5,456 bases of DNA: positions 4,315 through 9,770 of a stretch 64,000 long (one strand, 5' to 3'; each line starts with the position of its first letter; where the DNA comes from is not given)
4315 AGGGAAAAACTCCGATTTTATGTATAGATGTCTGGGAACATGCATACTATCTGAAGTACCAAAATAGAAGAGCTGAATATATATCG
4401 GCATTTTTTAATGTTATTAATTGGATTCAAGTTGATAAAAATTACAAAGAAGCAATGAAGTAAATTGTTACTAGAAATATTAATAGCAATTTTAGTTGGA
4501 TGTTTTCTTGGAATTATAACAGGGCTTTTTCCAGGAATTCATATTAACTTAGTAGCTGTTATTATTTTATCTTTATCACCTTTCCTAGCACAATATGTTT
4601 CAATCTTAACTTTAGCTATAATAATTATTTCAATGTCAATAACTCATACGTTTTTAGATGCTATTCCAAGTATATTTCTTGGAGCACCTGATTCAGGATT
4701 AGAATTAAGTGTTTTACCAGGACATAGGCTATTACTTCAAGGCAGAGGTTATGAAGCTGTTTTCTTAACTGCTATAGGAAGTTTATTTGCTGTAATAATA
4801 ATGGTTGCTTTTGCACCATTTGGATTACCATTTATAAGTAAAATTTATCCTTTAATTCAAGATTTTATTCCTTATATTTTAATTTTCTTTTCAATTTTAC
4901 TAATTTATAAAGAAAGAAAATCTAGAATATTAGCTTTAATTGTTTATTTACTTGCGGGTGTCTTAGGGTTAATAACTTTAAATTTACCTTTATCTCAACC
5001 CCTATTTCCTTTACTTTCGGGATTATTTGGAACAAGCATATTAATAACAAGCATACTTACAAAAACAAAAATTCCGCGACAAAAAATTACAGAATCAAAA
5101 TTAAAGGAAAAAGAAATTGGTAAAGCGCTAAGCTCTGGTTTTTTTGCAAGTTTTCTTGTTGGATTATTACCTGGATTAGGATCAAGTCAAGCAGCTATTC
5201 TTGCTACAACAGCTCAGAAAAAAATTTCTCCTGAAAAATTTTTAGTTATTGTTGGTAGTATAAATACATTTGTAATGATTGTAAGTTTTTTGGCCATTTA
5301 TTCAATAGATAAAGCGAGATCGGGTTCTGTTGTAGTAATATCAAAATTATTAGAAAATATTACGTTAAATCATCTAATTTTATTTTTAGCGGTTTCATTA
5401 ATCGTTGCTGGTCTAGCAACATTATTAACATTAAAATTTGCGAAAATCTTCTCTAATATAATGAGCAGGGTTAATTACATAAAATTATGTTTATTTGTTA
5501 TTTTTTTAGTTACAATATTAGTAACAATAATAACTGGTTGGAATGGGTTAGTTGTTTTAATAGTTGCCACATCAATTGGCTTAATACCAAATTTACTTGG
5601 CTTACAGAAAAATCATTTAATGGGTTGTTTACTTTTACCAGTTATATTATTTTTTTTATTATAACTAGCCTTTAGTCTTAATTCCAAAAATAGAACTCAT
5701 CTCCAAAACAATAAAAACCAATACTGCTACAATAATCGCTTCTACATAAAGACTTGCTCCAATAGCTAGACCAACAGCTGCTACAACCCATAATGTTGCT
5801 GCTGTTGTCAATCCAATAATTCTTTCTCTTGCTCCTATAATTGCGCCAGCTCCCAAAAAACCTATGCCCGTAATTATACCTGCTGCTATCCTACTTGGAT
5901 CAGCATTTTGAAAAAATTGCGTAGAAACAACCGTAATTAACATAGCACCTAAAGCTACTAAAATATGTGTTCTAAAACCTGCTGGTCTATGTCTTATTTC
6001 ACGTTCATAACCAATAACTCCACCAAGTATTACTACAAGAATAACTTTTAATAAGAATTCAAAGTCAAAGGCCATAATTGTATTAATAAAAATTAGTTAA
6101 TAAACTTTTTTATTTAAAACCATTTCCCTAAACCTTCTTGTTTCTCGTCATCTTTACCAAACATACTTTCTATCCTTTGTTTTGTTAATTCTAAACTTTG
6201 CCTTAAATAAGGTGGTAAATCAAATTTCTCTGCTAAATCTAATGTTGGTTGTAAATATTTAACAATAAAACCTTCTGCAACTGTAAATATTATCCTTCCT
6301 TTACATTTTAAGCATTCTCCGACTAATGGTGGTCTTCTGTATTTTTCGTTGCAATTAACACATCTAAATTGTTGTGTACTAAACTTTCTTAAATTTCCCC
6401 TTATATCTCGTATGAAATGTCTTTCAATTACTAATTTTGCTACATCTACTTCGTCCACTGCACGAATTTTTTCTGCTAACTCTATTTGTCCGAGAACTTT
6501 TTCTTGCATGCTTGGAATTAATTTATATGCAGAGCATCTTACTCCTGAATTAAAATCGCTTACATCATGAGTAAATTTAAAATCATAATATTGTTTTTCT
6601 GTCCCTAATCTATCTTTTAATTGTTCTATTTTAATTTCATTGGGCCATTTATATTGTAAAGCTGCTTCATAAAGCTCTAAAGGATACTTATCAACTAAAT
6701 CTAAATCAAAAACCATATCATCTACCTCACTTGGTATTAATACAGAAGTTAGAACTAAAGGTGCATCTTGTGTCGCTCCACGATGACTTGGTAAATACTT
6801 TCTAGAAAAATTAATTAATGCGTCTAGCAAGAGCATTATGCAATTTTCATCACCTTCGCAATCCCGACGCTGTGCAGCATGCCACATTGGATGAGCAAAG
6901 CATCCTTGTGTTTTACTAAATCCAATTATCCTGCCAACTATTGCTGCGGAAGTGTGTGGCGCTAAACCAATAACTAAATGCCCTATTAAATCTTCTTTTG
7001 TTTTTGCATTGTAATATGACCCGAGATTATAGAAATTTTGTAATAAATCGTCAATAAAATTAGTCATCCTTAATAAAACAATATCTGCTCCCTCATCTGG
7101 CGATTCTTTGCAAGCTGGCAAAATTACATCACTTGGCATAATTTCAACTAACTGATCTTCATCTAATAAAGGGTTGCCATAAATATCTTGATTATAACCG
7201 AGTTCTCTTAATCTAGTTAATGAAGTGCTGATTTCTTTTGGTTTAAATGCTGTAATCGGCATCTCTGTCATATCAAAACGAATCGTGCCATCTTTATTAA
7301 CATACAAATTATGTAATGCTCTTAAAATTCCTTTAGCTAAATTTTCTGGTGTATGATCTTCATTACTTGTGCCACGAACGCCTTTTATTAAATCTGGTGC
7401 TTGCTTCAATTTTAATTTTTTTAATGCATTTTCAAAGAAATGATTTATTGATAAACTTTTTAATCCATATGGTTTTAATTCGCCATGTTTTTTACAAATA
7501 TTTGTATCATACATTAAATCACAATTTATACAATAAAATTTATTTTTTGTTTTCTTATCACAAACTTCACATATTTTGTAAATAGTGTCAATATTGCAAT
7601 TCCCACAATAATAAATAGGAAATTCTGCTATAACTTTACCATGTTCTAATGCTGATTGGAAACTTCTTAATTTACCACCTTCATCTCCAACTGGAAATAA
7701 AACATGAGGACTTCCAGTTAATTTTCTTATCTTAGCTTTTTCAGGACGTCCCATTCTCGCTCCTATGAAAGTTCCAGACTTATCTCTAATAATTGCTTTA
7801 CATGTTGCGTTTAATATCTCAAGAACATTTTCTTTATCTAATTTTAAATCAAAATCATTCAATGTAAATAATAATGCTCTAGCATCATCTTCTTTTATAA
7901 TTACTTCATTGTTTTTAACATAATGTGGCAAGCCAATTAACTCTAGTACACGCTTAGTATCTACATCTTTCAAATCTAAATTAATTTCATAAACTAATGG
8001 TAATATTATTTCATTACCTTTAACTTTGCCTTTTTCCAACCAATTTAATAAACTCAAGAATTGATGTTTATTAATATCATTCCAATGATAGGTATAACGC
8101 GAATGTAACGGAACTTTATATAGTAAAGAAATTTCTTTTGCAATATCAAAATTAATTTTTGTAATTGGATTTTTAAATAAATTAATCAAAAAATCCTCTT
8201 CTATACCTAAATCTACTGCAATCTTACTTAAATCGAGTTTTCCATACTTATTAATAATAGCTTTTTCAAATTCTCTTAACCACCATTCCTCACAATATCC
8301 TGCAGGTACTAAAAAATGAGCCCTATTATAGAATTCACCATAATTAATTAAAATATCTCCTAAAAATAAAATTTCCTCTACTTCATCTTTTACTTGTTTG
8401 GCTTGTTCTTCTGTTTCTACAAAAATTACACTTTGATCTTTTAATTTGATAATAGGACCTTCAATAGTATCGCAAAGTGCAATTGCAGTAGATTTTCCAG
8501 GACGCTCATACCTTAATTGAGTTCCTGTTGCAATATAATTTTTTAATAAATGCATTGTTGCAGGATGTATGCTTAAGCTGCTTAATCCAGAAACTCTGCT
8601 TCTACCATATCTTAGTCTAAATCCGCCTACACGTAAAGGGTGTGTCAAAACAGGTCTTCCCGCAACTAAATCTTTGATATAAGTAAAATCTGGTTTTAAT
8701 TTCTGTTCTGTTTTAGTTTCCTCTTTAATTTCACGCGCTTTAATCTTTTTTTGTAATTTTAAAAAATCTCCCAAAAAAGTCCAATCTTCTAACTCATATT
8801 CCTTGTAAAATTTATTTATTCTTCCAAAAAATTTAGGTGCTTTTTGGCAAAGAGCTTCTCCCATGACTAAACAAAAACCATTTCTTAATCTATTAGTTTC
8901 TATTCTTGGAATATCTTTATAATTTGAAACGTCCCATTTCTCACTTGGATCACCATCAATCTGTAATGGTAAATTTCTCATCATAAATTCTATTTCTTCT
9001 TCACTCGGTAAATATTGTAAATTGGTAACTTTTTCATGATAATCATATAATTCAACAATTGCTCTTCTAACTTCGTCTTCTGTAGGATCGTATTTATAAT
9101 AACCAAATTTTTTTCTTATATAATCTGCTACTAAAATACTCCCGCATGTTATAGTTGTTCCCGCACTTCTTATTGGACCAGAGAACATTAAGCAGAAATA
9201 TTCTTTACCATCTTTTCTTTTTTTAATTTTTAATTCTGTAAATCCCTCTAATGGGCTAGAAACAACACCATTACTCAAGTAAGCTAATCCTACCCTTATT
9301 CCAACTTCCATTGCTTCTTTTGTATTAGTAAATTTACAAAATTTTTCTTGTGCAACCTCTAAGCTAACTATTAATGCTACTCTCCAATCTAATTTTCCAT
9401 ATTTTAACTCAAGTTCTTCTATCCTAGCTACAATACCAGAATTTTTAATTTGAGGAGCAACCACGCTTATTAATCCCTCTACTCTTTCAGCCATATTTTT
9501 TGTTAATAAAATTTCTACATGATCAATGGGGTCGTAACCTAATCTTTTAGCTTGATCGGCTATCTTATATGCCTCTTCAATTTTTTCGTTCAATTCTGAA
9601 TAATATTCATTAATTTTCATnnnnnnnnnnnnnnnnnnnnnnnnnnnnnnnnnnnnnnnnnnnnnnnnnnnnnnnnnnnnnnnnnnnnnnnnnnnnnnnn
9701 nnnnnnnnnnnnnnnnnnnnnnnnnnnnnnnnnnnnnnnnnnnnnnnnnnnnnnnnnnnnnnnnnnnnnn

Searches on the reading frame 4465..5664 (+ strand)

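Call 4: search_protein_families(library=pfam, proteins=[window:4465-5664:+])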
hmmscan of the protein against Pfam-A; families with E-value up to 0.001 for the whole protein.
window:4465-5664:+ (399 aa): 1 family
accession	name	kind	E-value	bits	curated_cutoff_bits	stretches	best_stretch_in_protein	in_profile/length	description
PF01970.21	TctA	-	7.5e-54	183.4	28.9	1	6-386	1-422/423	Tripartite tricarboxylate transporter TctA family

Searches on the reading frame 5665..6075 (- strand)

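Call 4: search_protein_families(library=pfam, proteins=[window:5665-6075:-])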
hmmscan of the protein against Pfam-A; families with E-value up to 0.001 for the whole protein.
window:5665-6075:- (136 aa): 1 family
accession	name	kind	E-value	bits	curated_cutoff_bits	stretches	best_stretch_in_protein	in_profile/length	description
PF02308.21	MgtC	-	5.4e-38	130.5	31.4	1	13-127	3-115/121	MgtC family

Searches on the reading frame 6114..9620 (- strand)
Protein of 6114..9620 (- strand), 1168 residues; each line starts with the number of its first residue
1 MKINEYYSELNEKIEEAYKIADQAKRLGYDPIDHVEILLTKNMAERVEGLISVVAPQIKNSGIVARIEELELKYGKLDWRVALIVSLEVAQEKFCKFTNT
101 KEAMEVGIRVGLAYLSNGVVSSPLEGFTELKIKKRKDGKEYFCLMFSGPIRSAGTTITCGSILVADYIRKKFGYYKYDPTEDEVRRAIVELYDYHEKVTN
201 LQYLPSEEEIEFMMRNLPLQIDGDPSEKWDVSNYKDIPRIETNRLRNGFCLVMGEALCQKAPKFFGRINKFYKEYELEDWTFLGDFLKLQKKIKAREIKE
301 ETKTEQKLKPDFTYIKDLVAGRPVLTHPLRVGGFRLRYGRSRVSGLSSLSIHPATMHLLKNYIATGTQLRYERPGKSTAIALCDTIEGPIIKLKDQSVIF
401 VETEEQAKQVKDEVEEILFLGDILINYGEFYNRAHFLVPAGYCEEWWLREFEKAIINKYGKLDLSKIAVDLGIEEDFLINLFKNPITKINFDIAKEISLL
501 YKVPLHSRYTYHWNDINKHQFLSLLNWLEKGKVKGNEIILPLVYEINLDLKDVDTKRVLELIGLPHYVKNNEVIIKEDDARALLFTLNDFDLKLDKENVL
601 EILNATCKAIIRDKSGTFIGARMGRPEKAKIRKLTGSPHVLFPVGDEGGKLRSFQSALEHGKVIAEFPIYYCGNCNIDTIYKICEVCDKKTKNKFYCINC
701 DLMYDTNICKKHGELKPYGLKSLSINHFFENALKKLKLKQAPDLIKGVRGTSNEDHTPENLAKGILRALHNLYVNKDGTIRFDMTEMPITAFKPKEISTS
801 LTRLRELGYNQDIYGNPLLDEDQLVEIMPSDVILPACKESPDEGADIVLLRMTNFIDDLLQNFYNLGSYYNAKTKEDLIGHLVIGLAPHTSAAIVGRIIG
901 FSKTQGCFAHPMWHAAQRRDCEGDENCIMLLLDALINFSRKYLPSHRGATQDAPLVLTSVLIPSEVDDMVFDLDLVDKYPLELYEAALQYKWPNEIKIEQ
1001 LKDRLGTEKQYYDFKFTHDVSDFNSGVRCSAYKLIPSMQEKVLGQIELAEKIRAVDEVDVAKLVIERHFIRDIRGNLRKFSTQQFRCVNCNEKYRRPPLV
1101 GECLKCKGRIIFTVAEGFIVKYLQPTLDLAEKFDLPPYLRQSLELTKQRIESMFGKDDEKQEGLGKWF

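Call 4: search_protein_families(library=pfam, proteins=[window:6114-9620:-])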
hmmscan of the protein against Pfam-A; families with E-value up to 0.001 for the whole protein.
window:6114-9620:- (1168 aa): 3 families
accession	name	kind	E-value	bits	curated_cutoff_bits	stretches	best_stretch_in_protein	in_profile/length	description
PF24846.1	PolC_DP2_cat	-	2.3e-120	401.5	24.3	1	742-1041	5-299/299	DNA polymerase II large subunit DP2, catalytic domain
PF24844.1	PolC_DP2_central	-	3.1e-112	375.6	24.3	1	303-702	3-368/372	DNA polymerase II large subunit DP2, central domain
PF03833.19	PolC_DP2_N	-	8.2e-79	265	24.3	1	5-287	1-269/271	DNA polymerase II large subunit DP2, N-terminal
